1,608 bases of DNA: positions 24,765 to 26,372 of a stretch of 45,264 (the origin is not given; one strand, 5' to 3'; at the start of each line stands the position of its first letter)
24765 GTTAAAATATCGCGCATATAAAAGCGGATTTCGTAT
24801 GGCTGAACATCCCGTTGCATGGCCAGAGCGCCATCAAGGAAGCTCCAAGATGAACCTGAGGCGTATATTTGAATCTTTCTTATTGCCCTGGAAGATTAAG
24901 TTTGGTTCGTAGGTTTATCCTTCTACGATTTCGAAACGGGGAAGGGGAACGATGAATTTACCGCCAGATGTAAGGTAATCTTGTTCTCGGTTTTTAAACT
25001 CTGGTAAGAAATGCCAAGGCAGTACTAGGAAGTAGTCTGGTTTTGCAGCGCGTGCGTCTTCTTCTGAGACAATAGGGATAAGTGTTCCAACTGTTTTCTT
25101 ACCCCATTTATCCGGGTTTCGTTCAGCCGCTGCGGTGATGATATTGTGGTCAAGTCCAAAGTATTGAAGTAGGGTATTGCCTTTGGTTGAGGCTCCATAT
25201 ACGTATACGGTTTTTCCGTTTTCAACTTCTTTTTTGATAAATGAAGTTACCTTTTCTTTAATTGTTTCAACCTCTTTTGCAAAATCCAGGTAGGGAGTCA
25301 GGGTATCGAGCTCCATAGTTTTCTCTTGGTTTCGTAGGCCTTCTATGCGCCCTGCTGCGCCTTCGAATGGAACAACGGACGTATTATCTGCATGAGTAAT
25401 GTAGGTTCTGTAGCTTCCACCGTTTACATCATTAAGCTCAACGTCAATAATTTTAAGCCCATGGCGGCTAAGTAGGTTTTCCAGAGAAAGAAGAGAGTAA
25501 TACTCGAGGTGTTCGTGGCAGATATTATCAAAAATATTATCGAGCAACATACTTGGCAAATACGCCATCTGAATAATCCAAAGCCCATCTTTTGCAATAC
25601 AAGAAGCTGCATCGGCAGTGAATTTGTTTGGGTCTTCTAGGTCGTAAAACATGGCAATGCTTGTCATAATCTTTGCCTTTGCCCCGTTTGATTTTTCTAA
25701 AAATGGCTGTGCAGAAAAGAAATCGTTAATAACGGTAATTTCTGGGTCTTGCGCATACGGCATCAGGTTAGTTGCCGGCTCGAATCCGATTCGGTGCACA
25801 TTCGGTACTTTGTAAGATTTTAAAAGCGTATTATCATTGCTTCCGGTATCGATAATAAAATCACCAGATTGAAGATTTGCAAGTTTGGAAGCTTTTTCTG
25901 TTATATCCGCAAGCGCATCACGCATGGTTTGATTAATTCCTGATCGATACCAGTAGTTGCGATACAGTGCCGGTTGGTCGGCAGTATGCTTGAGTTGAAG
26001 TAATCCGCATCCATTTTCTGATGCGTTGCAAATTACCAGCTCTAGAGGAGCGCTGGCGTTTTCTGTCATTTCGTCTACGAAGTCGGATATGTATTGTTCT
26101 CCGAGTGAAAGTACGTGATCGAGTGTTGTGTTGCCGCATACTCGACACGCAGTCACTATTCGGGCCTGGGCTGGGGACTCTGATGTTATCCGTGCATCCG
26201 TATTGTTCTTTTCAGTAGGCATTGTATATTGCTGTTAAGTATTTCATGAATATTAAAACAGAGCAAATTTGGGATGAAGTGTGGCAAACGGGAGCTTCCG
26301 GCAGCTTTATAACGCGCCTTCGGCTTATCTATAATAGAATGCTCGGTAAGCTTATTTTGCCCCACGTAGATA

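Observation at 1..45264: An island built around 13 GT-C membrane glycosyltransferases and their lipid-sugar donor synthases, lacking the classical polysaccharide export toolkit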

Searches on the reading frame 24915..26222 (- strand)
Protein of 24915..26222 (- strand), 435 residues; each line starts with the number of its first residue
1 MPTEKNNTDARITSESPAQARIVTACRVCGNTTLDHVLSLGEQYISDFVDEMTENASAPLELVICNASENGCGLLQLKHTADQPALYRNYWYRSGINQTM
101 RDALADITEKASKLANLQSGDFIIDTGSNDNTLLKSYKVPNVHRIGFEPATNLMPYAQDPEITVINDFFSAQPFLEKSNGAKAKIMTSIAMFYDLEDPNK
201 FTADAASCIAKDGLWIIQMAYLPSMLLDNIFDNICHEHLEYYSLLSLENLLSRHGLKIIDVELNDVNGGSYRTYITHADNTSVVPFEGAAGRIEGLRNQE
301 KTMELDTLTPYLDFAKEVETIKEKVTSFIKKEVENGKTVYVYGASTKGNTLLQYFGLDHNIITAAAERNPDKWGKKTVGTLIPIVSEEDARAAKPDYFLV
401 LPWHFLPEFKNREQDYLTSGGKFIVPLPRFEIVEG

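Call 6: search_protein_families(library=pfam, proteins=[window:24915-26222:-], max_evalue=0.01)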
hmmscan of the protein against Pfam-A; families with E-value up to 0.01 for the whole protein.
window:24915-26222:- (435 aa): 3 families
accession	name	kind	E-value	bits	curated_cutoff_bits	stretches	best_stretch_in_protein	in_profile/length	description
PF08484.17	Methyltransf_14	-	3.6e-46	157.3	23.5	1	266-428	2-160/160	C-methyltransferase C-terminal domain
PF08421.16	Methyltransf_13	-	1.1e-10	42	31.3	1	26-87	1-62/62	Putative zinc binding domain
PF13489.12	Methyltransf_23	-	2.2e-10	40.9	27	1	99-260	4-163/164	Methyltransferase domain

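Call 55: search_protein_families(library=ncbifam, proteins=[window:24915-26222:-], max_evalue=0.00001)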
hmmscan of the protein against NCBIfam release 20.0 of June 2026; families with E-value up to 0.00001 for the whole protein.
window:24915-26222:- (435 aa): 0 families
